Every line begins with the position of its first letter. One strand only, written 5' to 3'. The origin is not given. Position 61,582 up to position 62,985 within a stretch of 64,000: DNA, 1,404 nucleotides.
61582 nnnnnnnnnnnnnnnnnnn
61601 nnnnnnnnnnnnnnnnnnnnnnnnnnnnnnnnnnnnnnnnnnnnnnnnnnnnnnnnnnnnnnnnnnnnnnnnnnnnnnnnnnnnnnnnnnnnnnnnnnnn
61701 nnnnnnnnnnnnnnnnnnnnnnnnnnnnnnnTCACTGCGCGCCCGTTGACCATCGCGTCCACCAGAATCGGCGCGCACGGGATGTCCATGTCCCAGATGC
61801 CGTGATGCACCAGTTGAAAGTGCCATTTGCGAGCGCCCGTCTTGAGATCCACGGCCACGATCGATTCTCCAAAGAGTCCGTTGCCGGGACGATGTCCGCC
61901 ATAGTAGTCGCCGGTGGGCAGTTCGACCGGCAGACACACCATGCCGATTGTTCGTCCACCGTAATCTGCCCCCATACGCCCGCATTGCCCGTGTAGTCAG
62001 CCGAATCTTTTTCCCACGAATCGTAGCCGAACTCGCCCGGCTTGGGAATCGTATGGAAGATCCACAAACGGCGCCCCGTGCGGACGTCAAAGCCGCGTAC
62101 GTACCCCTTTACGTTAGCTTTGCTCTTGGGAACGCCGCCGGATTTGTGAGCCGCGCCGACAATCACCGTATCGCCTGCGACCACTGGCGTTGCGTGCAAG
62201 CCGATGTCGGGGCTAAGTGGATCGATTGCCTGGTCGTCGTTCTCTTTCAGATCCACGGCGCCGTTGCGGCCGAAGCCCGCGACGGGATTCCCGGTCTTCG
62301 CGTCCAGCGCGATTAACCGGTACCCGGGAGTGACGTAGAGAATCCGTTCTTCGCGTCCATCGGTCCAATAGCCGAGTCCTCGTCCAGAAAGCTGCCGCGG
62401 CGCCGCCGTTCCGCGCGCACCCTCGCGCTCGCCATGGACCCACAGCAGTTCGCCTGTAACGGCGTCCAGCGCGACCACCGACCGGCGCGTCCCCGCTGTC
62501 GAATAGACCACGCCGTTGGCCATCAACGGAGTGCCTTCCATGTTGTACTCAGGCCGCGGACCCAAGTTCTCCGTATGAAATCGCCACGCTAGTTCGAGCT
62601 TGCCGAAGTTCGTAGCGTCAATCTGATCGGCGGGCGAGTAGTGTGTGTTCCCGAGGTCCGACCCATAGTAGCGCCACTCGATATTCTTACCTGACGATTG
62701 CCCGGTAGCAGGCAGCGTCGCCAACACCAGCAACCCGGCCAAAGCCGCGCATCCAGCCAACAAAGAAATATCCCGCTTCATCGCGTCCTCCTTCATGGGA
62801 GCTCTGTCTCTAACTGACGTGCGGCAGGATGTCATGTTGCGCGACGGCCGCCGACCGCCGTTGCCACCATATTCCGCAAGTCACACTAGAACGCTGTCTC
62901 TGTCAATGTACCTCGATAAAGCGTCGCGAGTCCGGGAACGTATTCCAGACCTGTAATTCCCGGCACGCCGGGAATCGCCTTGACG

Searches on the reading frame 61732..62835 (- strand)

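Call 8: search_protein_families(library=pfam, proteins=[window:61732-62835:-])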
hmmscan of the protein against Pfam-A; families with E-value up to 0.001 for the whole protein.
window:61732-62835:- (367 aa): 2 families
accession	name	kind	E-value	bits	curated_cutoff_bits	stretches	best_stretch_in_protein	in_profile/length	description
PF01011.28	PQQ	-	6.1e-63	213.9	26.7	1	54-296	1-239/595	Glucose/ethanol/alcohol dehydrogenase, beta-propeller domain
PF13360.13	PQQ_2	-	4.9e-11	43.2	27.6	1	99-185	65-141/233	Outer membrane protein assembly factor BamB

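Call 54: search_protein_families(library=ncbifam, proteins=[window:61732-62835:-], max_evalue=0.00001)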
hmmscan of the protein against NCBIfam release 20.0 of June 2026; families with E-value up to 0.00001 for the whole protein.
window:61732-62835:- (367 aa): 3 families
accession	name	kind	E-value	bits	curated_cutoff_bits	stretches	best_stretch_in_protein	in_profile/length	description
TIGR03074.1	PQQ_membr_DH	subfamily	9.1e-37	126.3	832.65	1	47-297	150-405/783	membrane-bound PQQ-dependent dehydrogenase, glucose/quinate/shikimate family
TIGR04528.1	acido_non_PQQ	subfamily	6.2e-27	94.5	650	1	53-301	5-220/493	acido-empty-quinoprotein group A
TIGR03075.1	PQQ_enz_alc_DH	subfamily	1.6e-26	93.1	480.05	1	50-298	17-247/530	PQQ-dependent dehydrogenase, methanol/ethanol family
